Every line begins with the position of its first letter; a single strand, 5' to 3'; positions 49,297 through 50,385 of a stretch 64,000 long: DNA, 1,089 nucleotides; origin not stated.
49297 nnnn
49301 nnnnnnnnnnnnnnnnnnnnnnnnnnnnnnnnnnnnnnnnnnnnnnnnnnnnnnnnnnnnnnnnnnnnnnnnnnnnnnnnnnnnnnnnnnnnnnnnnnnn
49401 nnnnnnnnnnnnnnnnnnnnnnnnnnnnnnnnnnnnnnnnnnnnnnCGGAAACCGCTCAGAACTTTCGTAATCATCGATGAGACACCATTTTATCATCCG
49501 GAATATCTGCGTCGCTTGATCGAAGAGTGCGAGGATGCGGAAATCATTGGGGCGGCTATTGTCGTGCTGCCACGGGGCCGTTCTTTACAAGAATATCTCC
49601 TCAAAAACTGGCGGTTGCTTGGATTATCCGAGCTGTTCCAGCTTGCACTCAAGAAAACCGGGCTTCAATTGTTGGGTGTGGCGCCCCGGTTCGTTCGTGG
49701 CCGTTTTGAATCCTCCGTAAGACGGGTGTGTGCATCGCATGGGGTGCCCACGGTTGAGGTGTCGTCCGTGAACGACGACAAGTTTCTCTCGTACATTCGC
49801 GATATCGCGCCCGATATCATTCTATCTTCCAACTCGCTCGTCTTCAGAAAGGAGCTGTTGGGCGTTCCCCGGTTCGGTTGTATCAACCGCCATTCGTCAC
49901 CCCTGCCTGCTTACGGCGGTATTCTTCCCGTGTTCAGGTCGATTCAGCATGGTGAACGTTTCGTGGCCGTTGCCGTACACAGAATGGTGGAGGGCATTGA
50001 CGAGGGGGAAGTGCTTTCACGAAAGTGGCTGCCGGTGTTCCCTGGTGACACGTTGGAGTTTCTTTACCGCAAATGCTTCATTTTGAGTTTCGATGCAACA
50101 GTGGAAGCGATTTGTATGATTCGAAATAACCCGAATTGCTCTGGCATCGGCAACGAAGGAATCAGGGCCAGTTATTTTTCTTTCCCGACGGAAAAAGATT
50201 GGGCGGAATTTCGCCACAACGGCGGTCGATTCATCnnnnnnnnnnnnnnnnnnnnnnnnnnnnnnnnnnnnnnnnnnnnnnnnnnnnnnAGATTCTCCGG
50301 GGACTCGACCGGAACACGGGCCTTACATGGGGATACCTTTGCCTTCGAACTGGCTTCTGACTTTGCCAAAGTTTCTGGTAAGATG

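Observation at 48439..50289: Unusual fusion of a YdjC-type deacetylase with a formyltransferase domain, ending in a duplicated FRHNGG motif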

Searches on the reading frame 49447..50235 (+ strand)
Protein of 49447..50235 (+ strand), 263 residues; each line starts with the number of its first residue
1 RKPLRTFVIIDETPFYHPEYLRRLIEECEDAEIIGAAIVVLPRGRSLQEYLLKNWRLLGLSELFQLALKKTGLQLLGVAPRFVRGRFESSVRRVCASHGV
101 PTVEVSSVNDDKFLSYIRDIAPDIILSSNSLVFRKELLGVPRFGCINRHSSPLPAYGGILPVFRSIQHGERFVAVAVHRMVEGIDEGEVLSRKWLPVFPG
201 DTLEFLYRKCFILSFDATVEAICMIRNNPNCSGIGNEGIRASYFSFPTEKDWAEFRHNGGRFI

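Call 75: search_protein_representatives(protein=window:49447-50235:+)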
Query: 263 residues. Proteins with E-value up to 0.001 (for the whole library): 17286; up to 1e-10: 2568; up to 1e-30: 93. The best 150 are listed.
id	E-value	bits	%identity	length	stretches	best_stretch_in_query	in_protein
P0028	8.7e-89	313.7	55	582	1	3-263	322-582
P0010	1.6e-88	312.8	54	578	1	1-263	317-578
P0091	1.1e-86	306.8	54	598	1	2-262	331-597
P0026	4.3e-85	301.6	52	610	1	2-262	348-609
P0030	2.1e-82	292.8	54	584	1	3-263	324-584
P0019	7.5e-82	291.0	53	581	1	1-263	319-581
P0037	1.8e-78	279.9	51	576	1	4-263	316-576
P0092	3.2e-74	266.0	49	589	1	1-263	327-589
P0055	2.0e-70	253.6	48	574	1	1-262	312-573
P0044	5.3e-69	248.9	48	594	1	4-263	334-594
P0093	5.7e-63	229.1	43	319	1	4-263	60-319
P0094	1.2e-62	228.1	46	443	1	3-257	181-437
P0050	6.8e-62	225.6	43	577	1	4-263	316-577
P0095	2.3e-59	217.3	43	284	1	3-262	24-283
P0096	4.0e-56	206.7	44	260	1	5-262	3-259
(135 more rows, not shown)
